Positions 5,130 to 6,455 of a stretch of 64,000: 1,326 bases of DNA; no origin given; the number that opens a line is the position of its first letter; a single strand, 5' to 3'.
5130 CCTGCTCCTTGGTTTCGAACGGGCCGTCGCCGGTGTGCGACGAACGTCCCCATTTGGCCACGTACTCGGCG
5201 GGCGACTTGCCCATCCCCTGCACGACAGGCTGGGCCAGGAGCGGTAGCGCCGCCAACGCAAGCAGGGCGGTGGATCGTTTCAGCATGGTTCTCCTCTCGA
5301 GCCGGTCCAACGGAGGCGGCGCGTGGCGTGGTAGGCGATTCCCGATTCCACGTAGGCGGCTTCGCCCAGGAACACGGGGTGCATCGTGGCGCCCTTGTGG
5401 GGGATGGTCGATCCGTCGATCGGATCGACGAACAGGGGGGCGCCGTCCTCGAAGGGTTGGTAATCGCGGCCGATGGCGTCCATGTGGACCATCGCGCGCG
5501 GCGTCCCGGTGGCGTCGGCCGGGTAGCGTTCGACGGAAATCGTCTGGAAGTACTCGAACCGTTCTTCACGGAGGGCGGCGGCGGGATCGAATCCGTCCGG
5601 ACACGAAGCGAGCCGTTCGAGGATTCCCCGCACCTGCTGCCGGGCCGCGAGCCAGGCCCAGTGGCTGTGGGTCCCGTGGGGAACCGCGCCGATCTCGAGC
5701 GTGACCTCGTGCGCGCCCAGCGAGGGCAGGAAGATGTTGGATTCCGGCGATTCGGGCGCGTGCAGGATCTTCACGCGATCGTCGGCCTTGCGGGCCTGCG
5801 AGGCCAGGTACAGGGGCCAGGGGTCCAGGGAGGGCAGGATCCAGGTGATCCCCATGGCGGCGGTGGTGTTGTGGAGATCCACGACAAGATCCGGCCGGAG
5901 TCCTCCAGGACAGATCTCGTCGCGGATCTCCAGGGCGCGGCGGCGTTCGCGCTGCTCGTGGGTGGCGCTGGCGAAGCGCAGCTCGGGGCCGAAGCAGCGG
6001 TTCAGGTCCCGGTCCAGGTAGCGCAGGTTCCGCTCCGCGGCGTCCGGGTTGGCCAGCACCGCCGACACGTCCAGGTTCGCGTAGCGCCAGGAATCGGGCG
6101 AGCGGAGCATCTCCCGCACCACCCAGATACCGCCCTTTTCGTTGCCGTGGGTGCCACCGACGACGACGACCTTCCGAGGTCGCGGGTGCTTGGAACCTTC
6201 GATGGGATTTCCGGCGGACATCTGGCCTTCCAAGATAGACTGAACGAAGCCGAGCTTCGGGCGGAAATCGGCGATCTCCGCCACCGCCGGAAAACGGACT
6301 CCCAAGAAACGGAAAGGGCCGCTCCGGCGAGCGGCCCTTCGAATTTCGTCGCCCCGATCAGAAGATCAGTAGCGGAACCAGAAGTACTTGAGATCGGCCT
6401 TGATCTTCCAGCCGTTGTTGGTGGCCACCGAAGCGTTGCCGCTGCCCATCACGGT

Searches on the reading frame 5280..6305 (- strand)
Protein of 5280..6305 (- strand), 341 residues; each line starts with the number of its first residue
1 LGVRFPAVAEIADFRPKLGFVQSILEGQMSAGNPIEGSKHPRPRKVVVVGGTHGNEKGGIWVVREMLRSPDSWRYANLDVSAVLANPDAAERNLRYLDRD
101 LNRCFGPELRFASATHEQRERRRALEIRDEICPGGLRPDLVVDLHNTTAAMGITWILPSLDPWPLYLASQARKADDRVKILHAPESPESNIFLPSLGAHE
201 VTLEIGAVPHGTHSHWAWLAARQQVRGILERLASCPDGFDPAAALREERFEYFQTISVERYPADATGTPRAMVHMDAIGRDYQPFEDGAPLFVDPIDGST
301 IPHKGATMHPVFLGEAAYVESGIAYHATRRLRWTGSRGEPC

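Call 58: search_protein_families(library=pfam, proteins=[window:5280-6305:-], max_evalue=0.001)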
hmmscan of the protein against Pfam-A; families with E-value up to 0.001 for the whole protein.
window:5280-6305:- (341 aa): 2 families
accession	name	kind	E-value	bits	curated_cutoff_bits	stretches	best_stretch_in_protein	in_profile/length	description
PF24827.1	AstE_AspA_cat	-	3.7e-28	98.8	25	1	44-211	3-171/192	Succinylglutamate desuccinylase/Aspartoacylase catalytic domain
PF04952.20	AstE_AspA_hybrid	-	7.5e-11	42.3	25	1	250-329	3-75/76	AstE/AspA barrel-sandwich hybrid domain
